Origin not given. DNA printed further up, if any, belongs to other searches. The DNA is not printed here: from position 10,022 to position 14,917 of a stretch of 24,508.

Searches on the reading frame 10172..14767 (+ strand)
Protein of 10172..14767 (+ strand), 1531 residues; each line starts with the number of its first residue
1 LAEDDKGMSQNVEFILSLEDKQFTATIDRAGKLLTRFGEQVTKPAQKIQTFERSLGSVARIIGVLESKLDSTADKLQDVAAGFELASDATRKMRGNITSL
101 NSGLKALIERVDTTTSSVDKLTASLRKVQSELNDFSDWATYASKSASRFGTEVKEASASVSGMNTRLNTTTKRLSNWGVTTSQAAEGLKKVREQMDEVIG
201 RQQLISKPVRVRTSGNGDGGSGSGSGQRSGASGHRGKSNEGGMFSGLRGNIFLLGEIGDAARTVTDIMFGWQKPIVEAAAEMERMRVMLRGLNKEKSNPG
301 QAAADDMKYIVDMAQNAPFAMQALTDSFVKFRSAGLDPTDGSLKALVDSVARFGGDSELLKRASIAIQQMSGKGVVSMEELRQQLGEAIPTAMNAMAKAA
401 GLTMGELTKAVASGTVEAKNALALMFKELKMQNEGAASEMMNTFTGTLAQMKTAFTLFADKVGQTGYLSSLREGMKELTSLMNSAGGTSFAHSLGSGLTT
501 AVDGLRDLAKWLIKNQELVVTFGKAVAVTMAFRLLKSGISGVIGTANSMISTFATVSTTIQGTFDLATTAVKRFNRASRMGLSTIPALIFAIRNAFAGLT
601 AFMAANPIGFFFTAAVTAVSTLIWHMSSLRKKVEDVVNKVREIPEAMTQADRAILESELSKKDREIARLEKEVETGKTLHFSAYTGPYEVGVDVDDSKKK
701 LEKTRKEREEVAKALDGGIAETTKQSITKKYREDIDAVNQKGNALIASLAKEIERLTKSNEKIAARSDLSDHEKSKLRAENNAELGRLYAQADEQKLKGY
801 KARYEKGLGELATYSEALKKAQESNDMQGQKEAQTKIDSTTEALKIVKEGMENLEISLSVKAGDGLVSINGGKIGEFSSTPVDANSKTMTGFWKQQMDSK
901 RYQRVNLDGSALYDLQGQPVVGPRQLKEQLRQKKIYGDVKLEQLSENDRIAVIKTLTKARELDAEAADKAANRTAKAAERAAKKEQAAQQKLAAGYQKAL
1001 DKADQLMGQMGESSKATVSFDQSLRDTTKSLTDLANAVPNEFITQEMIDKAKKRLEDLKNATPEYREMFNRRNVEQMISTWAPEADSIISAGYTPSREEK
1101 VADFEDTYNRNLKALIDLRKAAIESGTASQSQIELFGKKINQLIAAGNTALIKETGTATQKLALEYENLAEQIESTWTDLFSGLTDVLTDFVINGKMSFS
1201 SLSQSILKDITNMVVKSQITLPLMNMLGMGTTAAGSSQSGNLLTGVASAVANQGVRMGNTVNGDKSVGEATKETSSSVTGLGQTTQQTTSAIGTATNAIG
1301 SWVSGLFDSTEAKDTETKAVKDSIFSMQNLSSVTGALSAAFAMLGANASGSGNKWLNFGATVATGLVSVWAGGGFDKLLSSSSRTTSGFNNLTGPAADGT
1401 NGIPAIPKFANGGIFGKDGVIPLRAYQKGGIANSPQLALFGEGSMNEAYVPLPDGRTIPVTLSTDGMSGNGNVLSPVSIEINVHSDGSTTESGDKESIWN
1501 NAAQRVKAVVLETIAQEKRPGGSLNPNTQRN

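Call 59: search_protein_families(library=pfam, proteins=[window:10172-14767:+], max_evalue=0.001)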
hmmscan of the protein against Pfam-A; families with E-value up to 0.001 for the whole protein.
window:10172-14767:+ (1531 aa): 2 families
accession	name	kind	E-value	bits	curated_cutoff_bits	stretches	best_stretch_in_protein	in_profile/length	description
PF20155.4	TMP_3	-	2.7e-26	92.9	41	1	275-463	3-191/192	Tape measure protein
PF09718.15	Tape_meas_lam_C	-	6.1e-13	49.1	23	1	1158-1223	10-75/76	Lambda phage tail tape-measure protein (Tape_meas_lam_C)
